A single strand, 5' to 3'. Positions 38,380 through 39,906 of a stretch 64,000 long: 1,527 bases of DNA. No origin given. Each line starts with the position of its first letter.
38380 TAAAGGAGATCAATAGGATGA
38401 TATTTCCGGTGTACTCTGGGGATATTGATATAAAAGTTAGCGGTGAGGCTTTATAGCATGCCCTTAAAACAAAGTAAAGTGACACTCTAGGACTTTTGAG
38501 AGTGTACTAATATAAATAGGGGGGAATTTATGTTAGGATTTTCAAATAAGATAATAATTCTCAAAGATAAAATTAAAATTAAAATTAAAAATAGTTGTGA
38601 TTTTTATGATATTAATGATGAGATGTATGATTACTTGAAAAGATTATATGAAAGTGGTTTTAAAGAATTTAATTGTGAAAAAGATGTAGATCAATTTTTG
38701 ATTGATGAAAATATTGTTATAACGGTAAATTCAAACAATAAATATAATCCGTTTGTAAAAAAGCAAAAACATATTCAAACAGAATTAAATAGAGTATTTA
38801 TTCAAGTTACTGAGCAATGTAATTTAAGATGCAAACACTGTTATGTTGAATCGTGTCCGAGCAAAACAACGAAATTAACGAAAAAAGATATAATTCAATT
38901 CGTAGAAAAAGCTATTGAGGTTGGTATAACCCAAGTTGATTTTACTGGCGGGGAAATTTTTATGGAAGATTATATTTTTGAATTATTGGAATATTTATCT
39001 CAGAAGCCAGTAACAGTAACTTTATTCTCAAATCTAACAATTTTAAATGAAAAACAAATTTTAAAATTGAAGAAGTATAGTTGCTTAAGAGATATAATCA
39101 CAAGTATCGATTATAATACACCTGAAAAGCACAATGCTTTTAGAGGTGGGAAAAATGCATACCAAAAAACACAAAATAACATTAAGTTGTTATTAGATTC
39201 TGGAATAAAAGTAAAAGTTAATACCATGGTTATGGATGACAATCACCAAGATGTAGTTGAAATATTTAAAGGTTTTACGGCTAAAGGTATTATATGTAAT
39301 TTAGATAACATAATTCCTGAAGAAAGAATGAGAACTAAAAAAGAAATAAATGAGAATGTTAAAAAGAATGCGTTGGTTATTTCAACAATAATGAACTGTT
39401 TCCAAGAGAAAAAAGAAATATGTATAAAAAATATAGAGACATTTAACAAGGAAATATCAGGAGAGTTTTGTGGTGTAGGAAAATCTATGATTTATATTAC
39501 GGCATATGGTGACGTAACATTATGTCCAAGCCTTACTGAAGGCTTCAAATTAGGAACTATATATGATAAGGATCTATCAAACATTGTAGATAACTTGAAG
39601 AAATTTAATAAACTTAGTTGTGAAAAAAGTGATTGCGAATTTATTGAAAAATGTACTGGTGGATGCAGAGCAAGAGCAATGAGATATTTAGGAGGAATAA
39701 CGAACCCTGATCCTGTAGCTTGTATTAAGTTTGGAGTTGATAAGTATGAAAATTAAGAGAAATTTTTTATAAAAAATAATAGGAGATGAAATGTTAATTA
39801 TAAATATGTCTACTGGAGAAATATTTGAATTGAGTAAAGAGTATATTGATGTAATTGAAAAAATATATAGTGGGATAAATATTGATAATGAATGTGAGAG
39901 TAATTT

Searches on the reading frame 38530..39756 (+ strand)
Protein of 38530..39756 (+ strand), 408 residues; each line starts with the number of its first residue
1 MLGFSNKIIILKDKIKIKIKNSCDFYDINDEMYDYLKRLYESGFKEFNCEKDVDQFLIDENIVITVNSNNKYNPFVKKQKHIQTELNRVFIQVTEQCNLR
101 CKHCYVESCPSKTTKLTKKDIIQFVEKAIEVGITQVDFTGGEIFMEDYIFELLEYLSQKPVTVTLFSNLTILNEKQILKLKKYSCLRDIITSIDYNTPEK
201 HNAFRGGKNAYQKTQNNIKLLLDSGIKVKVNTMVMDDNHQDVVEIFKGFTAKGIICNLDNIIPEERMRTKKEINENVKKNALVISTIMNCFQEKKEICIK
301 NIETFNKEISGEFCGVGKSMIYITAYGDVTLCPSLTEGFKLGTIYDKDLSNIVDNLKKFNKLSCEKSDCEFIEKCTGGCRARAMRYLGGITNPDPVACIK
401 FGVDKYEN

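Call 6: search_protein_families(library=ncbifam, proteins=[window:38530-39756:+], max_evalue=0.01)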
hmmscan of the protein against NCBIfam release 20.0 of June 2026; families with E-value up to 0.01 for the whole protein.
window:38530-39756:+ (408 aa): 64 families (the best 25 are shown)
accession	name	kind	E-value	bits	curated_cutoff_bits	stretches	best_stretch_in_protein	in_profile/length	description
TIGR04053.2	TIGR04053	equivalog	1.6e-31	109.9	395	2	89-280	10-205/366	TIGR04053 family radical SAM/SPASM domain-containing protein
NF045574.1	sacti_mat_StsB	exception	3.2e-31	108.7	625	1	77-386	86-402/466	StsB family radical SAM/SPASM domain sactipeptide maturase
TIGR04545.1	rSAM_ahbD_hemeb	equivalog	1.5e-29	103.6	500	2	92-247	5-160/339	heme b synthase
TIGR04055.1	rSAM_NirJ2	equivalog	6.7e-29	101.4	500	1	93-389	6-313/326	putative heme d1 biosynthesis radical SAM protein NirJ2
NF012164.0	AlbA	equivalog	9.9e-27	93.4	850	1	80-379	107-411/442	subtilosin maturase AlbA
TIGR04403.1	rSAM_skfB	equivalog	7.8e-26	90.8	300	1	91-375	108-388/402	sporulation killing factor system radical SAM maturase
TIGR04303.1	GeoRSP_rSAM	equivalog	1.4e-25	90.5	400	2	92-247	10-162/325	GeoRSP system radical SAM/SPASM protein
TIGR04250.1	SCM_rSAM_ScmE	equivalog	1.1e-24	87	400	2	89-245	5-161/358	SynChlorMet cassette radical SAM/SPASM protein ScmE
TIGR04054.1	rSAM_NirJ1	equivalog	4.5e-24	84.8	650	1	87-252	36-200/387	putative heme d1 biosynthesis radical SAM protein NirJ1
TIGR03962.1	mycofact_rSAM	equivalog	2.8e-23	82.6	265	1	92-398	17-331/339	mycofactocin radical SAM maturase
TIGR04347.1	pseudo_SAM_Halo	equivalog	3.1e-23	82.7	525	1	89-253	40-203/390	TIGR04347 family pseudo-SAM/SPASM protein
NF049973.1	radical_Rv1681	equivalog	1.4e-21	76.8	380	1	49-262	35-246/326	Rv1681 family radical SAM protein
TIGR02666.1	moaA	equivalog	6.1e-21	74.7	284.05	1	87-389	10-336/336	GTP 3',8-cyclase MoaA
TIGR04546.1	rSAM_ahbC_deAc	equivalog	6.5e-21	74.6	650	1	89-254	41-205/390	12,18-didecarboxysiroheme deacetylase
TIGR04051.1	rSAM_NirJ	equivalog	1.7e-20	73.3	515.45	1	92-252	7-166/354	heme d1 biosynthesis radical SAM protein NirJ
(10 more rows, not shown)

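Call 7: search_protein_families(library=pfam, proteins=[window:38530-39756:+], max_evalue=0.01)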
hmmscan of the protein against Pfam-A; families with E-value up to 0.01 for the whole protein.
window:38530-39756:+ (408 aa): 3 families
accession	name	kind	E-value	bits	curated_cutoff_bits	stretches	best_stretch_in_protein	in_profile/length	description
PF04055.27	Radical_SAM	-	2e-22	80.6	29.5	1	91-246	1-163/166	Radical SAM superfamily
PF13186.11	SPASM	-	4.8e-06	27.2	21.5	1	314-379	1-66/67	Iron-sulfur cluster-binding domain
PF13353.11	Fer4_12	-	5.7e-05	23.9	22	1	94-171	12-94/137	4Fe-4S single cluster domain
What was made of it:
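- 38530..39756 (+): Radical SAM/SPASM enzyme 1 (408 aa). It carries G265E (codon 39322-39324) and an in-frame 6-nt repeat insertion at 38568-38573, both derived in the window lineage. Pfam and NCBIfam hits in calls 6 and 7.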

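Call 8: find_homologous_proteins(query=window:38530-39756:+, max_evalue=1e-20)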
Query window:38530-39756:+ (408 aa): 93 proteins with E <= 1e-20 among 4494 candidates.
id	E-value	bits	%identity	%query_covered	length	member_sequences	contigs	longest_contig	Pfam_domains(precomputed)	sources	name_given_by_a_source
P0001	1.9e-246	836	90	100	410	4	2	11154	PF13186.12,PF04055.28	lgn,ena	-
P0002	8.8e-93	330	42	100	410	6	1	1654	PF04055.28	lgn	-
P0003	3.9e-81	291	41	99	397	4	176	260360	PF04055.28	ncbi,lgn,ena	-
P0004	2.5e-79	285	40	99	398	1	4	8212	PF04055.28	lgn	-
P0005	3.6e-79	285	40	99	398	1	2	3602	PF04055.28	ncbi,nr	ncbi:MAG: radical SAM protein [Enterococcus sp.]|nr:radical SAM protein [Enterococcus sp.]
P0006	5.5e-76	274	40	86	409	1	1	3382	PF04055.28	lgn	-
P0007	2.8e-70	256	38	99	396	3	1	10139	PF04055.28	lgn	-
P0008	1.4e-64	237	37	97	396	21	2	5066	PF04055.28,PF13353.12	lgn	-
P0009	4.6e-56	209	37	77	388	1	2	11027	PF04055.28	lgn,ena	-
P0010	5.3e-56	209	37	77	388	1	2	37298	PF04055.28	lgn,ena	-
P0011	7.1e-56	208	37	77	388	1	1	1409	PF04055.28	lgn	-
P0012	1.4e-55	207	33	99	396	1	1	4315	PF04055.28,PF13353.12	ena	-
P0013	1.6e-55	207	37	77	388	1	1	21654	PF04055.28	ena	-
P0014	1.7e-55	207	37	77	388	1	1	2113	PF04055.28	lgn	-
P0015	2.1e-55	207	37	77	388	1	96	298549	PF04055.28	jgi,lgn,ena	jgi:putative uncharacterized protein nirJ2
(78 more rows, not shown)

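Call 9: find_encoding_contigs(protein=P0001, flank=6000, max_places=4)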
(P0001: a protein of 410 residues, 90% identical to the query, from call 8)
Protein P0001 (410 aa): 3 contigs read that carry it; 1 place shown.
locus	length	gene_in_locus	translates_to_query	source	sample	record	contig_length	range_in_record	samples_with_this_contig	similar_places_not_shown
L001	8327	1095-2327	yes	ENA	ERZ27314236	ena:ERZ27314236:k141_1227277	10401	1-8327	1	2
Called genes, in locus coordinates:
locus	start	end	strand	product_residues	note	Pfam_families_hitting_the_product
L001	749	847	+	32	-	-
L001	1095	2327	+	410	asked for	PF04055:Radical_SAM, PF13186:SPASM (weak)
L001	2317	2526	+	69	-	-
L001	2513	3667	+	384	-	PF04055:Radical_SAM, PF13353:Fer4_12 (faint), PF13186:SPASM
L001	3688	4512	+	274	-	-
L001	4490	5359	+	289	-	PF04055:Radical_SAM, PF13353:Fer4_12 (weak)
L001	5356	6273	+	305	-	PF00005:ABC_tran, PF13304:AAA_21 (faint)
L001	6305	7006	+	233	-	-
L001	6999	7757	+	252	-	PF12698:ABC2_membrane_3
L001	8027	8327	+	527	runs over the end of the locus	PF00078:RVT_1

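Call 10: find_encoding_contigs(protein=P0003, flank=6000, max_places=4)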
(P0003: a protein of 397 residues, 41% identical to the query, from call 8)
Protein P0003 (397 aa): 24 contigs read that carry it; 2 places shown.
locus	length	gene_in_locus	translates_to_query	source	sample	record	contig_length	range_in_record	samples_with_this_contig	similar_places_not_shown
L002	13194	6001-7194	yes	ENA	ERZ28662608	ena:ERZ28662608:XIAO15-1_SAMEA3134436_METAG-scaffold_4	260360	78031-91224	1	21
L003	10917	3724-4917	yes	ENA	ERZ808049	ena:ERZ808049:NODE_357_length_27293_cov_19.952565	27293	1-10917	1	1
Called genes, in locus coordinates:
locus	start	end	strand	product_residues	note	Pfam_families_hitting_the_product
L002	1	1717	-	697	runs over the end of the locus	PF05569:Peptidase_M56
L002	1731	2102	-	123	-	PF03965:Penicillinase_R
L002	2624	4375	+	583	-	PF01336:tRNA_anti-codon, PF00152:tRNA-synt_2, PF02938:GAD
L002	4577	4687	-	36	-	-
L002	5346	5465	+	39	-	-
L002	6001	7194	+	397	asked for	PF04055:Radical_SAM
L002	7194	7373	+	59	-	-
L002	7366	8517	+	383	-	PF04055:Radical_SAM, PF13186:SPASM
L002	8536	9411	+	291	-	PF04055:Radical_SAM, PF13353:Fer4_12 (faint)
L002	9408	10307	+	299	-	PF00005:ABC_tran, PF13555:AAA_29 (faint), PF13304:AAA_21 (faint)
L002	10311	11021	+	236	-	-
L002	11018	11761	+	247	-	PF01061:ABC2_membrane, PF12698:ABC2_membrane_3 (weak)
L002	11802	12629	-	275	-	PF01522:Polysacc_deac_1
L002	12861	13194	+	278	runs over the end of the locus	PF00763:THF_DHG_CYH, PF02882:THF_DHG_CYH_C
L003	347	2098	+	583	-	PF01336:tRNA_anti-codon, PF00152:tRNA-synt_2, PF02938:GAD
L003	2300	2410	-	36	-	-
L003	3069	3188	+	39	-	-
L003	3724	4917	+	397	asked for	PF04055:Radical_SAM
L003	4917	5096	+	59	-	-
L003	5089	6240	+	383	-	PF04055:Radical_SAM, PF13186:SPASM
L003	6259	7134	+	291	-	PF04055:Radical_SAM, PF13353:Fer4_12 (faint)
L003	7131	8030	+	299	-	PF00005:ABC_tran, PF13555:AAA_29 (faint), PF13304:AAA_21 (faint)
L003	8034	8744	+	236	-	-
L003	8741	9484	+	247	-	PF01061:ABC2_membrane, PF12698:ABC2_membrane_3 (weak)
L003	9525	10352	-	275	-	PF01522:Polysacc_deac_1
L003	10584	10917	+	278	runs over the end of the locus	PF00763:THF_DHG_CYH, PF02882:THF_DHG_CYH_C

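Call 17: find_related_loci(query=A1, collection=genome_contigs, flank=7000)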
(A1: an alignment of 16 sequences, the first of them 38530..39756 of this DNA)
Query A1 (408 aa) in genome_contigs; peptide patterns used: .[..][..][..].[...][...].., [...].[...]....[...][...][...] (x = any residue, [..] = any of these).
600 stretches matched a pattern (row limit reached: there are more); 360 encode a relative of the query (tblastn E <= 1e-3); the best 80 are kept; 80 distinct loci.
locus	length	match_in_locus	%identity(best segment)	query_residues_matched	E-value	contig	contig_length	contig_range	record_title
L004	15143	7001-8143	36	1-398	2e-58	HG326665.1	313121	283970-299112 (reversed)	Anaerococcus sp. 9403502 genomic scaffold, scaffold00003, whole genome shotgun sequence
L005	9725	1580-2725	34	4-402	4e-49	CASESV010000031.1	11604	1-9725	uncultured Mycoplasmataceae bacterium isolate O101_L3_H549_idba_bin.49 genome assembly, contig: O101_L3_H549_idba_bin.49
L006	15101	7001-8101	33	26-405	1e-48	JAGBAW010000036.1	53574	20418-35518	MAG: Bacilli bacterium isolate RGIG8951 Water_deer_Rectum-1__c358022, whole genome shotgun sequence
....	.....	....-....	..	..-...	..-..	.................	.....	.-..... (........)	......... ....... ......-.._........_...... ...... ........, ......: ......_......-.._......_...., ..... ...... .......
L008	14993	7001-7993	31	80-398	5e-44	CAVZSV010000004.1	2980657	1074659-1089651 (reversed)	MAG: uncultured delta proteobacterium isolate MFD09495.bin.1.125 genome assembly, contig: contig_2782, whole genome shot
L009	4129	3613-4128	43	1-181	2e-36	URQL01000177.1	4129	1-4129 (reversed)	uncultured Erysipelotrichaceae bacterium isolate UMGS1249 genome assembly, contig: NODE_6750_length_4129_cov_2.352479, w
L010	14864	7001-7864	25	76-378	3e-23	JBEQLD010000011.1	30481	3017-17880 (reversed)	MAG: Mariprofundaceae bacterium isolate Y21TTR20magb1s NODE_11_length_30481_cov_3.245823, whole genome shotgun sequence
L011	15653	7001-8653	28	88-264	1e-21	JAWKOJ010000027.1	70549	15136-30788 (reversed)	MAG: Caldilineales bacterium isolate ABC2.10 ABC2.10.fa-27, whole genome shotgun sequence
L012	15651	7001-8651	27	86-264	2e-20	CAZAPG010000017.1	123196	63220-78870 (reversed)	MAG TPA_asm: uncultured Caldilineaceae bacterium isolate binchicken_co350_69 genome assembly, contig: NODE_186_length_12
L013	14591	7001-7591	28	88-264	3e-20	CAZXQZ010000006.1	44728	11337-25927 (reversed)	MAG TPA_asm: uncultured Anaerolineae bacterium isolate SRP173033_co2_180 genome assembly, contig: NODE_242_length_44728_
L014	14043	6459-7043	27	90-264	1e-19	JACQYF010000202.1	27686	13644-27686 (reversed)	MAG: Chloroflexi bacterium isolate NC_groundwater_1534_Pr4_S-0.65um_60_13 SR1-18-Sp65_coassembly_scaffold_730957, whole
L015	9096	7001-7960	24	92-396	2e-18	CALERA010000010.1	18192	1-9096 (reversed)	MAG TPA_asm: uncultured Desulfarculaceae bacterium isolate SRR3330206_bin.109_CONCOCT_v1.1_MAG genome assembly, contig:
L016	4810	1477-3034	24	82-400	3e-18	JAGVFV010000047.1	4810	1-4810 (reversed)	MAG: archaeon isolate DeMMO2_30 c_000000012350, whole genome shotgun sequence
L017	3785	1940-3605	26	67-264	3e-18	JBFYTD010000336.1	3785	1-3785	MAG: Anaerolineae bacterium isolate PPR_0257 scaffold_16564, whole genome shotgun sequence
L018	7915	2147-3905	26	88-264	5e-18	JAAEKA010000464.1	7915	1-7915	Anaerolineae bacterium clx_CAG2 CAG2c_464, whole genome shotgun sequence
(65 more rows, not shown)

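Call 30: list_cluster_members(proteins=[window:38530-39756:+, window:39942-41096:+, window:33625-34983:+, P0098, window:41117-41941:+])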
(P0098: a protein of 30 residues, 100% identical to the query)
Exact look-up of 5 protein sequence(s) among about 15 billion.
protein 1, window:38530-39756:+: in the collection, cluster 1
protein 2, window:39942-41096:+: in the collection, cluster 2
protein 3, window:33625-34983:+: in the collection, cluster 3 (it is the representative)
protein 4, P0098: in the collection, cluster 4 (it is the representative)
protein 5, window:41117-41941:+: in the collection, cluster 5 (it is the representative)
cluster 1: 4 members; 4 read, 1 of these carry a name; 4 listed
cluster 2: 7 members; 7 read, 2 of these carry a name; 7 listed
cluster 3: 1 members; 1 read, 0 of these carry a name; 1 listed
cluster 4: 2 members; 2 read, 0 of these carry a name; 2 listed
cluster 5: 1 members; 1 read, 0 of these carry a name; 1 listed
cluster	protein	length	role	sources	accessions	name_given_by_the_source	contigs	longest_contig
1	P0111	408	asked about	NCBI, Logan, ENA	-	-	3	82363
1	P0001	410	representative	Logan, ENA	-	-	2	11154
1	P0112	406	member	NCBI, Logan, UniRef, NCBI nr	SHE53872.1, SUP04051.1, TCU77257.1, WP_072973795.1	radical SAM additional 4Fe4S-binding SPASM domain-containing protein [Tissierella ... | Radical SAM additional 4Fe4S-binding SPASM domain-containing protein n=1 Tax=Tissierella ... | radical SAM protein [Tissierella praeacuta]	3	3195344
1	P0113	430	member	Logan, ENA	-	-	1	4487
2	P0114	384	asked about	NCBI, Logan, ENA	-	-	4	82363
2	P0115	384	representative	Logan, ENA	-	-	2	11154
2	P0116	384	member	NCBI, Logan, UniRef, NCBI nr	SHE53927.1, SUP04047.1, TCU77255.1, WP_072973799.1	radical SAM additional 4Fe4S-binding SPASM domain-containing protein [Tissierella ... | Radical SAM additional 4Fe4S-binding SPASM domain-containing protein n=1 Tax=Tissierella ... | radical SAM protein [Tissierella praeacuta]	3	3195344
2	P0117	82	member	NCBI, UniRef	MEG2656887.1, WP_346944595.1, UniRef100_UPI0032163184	MAG: SPASM domain-containing protein [Clostridium sp.] | SPASM domain-containing protein n=1 Tax=Clostridium sp. TaxID=1506 RepID=UPI0032163184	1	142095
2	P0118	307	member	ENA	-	-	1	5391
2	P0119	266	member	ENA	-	-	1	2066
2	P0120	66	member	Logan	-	-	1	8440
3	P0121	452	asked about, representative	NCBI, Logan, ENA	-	-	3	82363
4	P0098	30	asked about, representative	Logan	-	-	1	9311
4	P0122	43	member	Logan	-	-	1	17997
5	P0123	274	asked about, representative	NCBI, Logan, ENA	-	-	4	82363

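Call 31: find_encoding_contigs(protein=P0111, flank=3000, max_places=10)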
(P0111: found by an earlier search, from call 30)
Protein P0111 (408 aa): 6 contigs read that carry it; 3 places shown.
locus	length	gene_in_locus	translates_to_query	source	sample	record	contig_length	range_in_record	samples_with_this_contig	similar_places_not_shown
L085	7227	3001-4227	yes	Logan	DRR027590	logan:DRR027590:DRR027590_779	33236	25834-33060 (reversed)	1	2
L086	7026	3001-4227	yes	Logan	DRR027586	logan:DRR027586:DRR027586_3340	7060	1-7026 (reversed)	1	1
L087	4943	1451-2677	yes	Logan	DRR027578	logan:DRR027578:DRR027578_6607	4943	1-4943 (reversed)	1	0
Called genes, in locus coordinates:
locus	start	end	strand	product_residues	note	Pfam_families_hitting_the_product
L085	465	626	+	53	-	PF13560:HTH_31 (faint), PF12844:HTH_19, PF01381:HTH_3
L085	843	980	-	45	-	-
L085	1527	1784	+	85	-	PF00665:rve (weak)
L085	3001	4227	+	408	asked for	PF04055:Radical_SAM, PF13186:SPASM (weak)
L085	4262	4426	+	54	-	-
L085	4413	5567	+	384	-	PF04055:Radical_SAM, PF13186:SPASM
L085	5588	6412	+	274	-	-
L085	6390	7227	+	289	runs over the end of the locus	PF04055:Radical_SAM, PF13353:Fer4_12 (weak)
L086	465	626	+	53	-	PF13560:HTH_31 (faint), PF12844:HTH_19, PF01381:HTH_3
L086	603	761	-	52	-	-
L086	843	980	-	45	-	-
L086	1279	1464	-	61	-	-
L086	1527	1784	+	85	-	PF00665:rve (weak)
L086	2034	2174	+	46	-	-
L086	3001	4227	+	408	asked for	PF04055:Radical_SAM, PF13186:SPASM (weak)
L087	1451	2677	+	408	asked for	PF04055:Radical_SAM, PF13186:SPASM (weak)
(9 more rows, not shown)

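Call 35: find_encoding_contigs(protein=P0112, flank=3000, max_places=4)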
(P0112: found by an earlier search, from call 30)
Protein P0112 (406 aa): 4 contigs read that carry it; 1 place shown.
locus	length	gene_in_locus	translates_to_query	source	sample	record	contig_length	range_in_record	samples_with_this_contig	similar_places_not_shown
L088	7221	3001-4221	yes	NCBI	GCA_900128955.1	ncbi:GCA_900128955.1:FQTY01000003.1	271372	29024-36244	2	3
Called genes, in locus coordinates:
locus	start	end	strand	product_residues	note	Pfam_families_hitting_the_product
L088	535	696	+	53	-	PF12844:HTH_19, PF01381:HTH_3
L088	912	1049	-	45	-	-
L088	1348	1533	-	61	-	-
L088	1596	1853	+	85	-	PF00665:rve (weak)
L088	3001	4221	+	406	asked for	PF04055:Radical_SAM, PF13186:SPASM (weak)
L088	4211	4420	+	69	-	-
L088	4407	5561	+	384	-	PF04055:Radical_SAM, PF13186:SPASM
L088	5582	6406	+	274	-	-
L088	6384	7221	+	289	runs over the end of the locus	PF04055:Radical_SAM, PF13353:Fer4_12 (weak)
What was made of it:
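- Closest known: Frameshift pseudogenes created by homopolymer indels. Different: No gene was called there in L088 (call 35).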

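Call 36: find_encoding_contigs(protein=P0122, flank=8000, max_places=4)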
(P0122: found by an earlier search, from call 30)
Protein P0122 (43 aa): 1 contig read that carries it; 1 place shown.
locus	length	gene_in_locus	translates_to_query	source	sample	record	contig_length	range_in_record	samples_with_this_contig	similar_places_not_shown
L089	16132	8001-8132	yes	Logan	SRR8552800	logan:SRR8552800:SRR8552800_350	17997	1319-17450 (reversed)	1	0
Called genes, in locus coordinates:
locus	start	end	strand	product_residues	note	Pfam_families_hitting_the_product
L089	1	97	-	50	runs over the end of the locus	-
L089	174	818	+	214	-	PF10706:Aminoglyc_resit, PF14907:NTP_transf_5 (weak)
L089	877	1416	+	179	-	PF13189:Cytidylate_kin2 (faint), PF13238:AAA_18, PF01202:SKI (faint)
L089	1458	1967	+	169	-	PF02834:LigT_PEase (faint), PF13563:2_5_RNA_ligase2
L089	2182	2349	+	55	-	-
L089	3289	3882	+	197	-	PF13338:AbiEi_4 (weak)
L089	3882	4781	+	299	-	PF08843:AbiEii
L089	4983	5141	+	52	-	-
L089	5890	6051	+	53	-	PF12844:HTH_19, PF01381:HTH_3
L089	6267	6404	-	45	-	-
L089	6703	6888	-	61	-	-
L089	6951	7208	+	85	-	PF00665:rve (weak)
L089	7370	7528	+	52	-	-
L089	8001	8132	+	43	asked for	-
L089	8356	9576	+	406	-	PF04055:Radical_SAM, PF13186:SPASM (weak)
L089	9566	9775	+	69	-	-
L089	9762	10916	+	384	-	PF04055:Radical_SAM, PF13186:SPASM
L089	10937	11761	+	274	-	-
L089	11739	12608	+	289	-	PF04055:Radical_SAM, PF13353:Fer4_12 (weak)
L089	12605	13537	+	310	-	PF00005:ABC_tran, PF13304:AAA_21 (weak)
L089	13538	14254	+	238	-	-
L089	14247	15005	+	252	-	PF12698:ABC2_membrane_3 (weak)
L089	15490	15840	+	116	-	PF00665:rve (faint), PF13683:rve_3, PF13333:rve_2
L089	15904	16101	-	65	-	PF00313:CSD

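Call 43: search_protein_families(library=pfam, proteins=[L089:9566-9775:+], max_evalue=1)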
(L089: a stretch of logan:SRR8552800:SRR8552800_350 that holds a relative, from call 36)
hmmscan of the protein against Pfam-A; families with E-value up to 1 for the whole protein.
L089:9566-9775:+ (69 aa): 0 families

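Call 64: find_encoding_contigs(protein=P0113, flank=2000, max_places=3)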
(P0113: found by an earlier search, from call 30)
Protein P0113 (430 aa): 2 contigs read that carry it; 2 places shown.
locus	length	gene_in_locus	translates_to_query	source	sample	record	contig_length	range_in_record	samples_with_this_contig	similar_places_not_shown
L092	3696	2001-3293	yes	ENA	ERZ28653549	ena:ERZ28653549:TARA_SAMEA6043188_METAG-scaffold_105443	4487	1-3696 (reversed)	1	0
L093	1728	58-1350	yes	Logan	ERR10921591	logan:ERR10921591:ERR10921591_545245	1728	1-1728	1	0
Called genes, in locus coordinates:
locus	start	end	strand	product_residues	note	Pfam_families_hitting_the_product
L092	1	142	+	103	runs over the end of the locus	PF01909:NTP_transf_2, PF18765:Polbeta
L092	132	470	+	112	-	PF01934:HepT-like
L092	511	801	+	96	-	PF01909:NTP_transf_2, PF18765:Polbeta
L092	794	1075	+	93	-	PF01934:HepT-like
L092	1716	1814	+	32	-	-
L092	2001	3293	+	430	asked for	PF04055:Radical_SAM, PF13186:SPASM (weak)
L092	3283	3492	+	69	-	-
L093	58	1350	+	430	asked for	PF04055:Radical_SAM, PF13186:SPASM (weak)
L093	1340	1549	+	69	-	-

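Call 67: search_solved_structures(query=window:38530-39756:+, max_evalue=0.00001)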
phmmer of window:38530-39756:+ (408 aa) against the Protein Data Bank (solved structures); distinct sequences matched with E-value up to 0.00001: 6.
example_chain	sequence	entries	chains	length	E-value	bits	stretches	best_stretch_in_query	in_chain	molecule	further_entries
6efn_A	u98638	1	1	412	2.9e-14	56.3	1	91-374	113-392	Sporulation killing factor maturation protein SkfB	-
7vob_C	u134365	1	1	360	4.8e-10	42.4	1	86-254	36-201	Cytosylglucuronate decarboxylase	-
7voc_C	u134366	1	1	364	5e-10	42.4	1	86-254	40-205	Cytosylglucuronate decarboxylase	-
8ai3_A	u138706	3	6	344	1.9e-09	40.4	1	88-195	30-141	Putative peptide biosynthesis protein YydG | Radical SAM core domain-containing protein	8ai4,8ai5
8ai1_A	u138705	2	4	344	1.9e-09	40.4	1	88-195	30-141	Putative peptide biosynthesis protein YydG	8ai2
8ai6_A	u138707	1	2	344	1.9e-09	40.4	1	88-195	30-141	Putative peptide biosynthesis protein YydG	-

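Call 70: search_solved_structures(query=A4, max_evalue=10)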
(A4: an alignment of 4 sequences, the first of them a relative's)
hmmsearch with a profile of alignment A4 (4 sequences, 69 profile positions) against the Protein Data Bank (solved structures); distinct sequences matched with E-value up to 10: 5.
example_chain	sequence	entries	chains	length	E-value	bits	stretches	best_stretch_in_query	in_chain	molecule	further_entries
3ury_A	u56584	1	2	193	0.48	13.8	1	3-48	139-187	Exotoxin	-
4dxf_A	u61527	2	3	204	0.54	13.7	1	3-48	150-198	Staphylococcal enterotoxin-like toxin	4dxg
2f07_A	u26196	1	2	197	0.79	13.1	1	20-51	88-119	YvdT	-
5v1u_A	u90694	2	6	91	0.81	13.1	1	1-30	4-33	TbiB1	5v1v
4rco_A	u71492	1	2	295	1.2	12.6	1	3-48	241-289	Putative uncharacterized protein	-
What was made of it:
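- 39746..39955 (+): Small conserved ORF (69 aa in relatives), possibly a PqqD-like leader-recognition protein. In the window it is interrupted at codon 9 by TAA (39770-39772; TAT in relatives). An ATG at 39791 would give a 54-aa remnant. There is no Pfam hit (call 43) and only a non-significant TbiB1 match (call 70).
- Tried and rejected: A profile search of the small ORF against PDB sequences gave only a non-significant match to the lasso-peptide RRE TbiB1 (E 0.81, call 70).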
